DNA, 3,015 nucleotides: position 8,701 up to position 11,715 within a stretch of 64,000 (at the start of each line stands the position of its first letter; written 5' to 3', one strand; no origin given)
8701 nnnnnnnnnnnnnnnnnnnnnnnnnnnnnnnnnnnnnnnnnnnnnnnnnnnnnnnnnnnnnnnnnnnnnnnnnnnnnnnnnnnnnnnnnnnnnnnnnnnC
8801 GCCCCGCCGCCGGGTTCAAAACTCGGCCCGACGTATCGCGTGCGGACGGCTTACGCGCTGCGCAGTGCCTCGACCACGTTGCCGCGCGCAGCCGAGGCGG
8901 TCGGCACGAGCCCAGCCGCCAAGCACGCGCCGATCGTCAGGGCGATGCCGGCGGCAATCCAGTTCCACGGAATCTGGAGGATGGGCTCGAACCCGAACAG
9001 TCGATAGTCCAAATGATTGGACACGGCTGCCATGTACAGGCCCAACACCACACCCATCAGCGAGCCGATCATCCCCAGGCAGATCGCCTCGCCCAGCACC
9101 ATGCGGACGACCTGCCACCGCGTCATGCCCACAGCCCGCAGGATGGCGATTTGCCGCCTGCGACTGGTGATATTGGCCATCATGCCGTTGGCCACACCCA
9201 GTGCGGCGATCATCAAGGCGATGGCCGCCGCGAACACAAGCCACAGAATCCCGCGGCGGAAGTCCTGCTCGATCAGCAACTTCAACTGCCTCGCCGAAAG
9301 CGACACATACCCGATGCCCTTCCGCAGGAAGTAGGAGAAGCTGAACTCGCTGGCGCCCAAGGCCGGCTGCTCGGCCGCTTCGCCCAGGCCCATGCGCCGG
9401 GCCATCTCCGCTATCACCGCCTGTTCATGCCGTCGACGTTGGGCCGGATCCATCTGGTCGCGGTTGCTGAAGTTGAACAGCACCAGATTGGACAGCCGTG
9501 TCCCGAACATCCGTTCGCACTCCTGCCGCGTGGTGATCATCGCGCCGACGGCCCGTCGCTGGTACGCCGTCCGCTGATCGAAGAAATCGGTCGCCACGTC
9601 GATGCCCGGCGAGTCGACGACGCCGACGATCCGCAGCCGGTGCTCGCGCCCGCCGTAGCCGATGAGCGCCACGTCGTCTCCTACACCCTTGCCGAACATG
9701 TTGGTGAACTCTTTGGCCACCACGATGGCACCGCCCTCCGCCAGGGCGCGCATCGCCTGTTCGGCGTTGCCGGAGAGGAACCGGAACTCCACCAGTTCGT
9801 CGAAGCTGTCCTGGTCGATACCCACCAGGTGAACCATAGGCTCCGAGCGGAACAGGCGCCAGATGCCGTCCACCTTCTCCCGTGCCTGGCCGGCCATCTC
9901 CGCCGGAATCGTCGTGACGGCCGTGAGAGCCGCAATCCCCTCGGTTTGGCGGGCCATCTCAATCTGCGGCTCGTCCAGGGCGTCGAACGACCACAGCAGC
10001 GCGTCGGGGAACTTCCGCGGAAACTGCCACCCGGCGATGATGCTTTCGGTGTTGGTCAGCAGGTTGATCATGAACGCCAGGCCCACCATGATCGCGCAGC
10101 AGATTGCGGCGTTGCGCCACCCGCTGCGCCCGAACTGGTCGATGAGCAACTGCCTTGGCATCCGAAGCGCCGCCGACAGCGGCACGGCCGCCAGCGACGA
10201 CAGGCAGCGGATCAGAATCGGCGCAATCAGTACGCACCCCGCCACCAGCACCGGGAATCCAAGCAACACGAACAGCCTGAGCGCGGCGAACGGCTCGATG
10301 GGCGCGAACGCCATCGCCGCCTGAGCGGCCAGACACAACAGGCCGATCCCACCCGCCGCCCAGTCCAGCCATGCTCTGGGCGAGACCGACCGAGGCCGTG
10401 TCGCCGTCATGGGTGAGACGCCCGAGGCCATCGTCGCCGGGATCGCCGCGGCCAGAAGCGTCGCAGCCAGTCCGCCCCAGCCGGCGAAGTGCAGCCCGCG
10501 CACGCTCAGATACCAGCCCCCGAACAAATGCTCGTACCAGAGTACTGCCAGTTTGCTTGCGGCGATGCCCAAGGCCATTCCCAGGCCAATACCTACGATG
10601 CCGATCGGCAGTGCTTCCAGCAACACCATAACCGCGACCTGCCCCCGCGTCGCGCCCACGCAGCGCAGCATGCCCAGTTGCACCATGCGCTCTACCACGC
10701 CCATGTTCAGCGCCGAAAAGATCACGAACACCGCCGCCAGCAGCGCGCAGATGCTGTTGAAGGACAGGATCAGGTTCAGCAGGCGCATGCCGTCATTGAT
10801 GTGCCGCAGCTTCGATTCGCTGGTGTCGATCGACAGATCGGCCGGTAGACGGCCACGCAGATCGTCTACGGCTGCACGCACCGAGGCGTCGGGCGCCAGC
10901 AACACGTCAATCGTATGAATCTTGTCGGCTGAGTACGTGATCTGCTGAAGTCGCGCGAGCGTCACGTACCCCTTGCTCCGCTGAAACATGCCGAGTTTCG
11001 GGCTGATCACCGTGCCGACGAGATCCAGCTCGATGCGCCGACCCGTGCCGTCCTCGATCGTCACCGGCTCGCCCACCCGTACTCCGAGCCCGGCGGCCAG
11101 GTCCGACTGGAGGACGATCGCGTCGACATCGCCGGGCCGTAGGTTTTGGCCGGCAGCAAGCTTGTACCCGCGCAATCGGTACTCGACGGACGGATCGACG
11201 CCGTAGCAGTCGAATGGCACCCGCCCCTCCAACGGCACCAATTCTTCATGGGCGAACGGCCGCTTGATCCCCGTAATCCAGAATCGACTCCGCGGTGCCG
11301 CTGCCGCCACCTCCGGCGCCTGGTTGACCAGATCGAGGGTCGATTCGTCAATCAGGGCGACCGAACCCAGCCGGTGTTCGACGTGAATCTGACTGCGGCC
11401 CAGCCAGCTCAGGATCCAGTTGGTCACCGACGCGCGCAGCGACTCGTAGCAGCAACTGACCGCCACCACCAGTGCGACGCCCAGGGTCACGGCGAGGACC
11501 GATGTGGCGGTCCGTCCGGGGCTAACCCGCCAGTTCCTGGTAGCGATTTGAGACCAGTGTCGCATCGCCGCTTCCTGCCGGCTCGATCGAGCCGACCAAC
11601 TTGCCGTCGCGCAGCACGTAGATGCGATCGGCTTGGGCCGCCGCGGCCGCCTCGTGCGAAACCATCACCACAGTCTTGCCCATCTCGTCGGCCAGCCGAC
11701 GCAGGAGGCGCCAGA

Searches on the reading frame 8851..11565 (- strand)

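Call 71: search_protein_families(library=pfam, proteins=[window:8851-11565:-], max_evalue=0.00001)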
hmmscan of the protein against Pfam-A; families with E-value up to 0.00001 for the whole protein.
window:8851-11565:- (904 aa): 2 families
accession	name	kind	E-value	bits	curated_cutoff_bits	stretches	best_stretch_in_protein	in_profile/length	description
PF02687.27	FtsX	-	3.4e-33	114.7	25.5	2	778-896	2-119/120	FtsX-like permease C-terminal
PF12704.14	MacB_PCD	-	1.4e-19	71.6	27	1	19-237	1-205/207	MacB-like periplasmic core domain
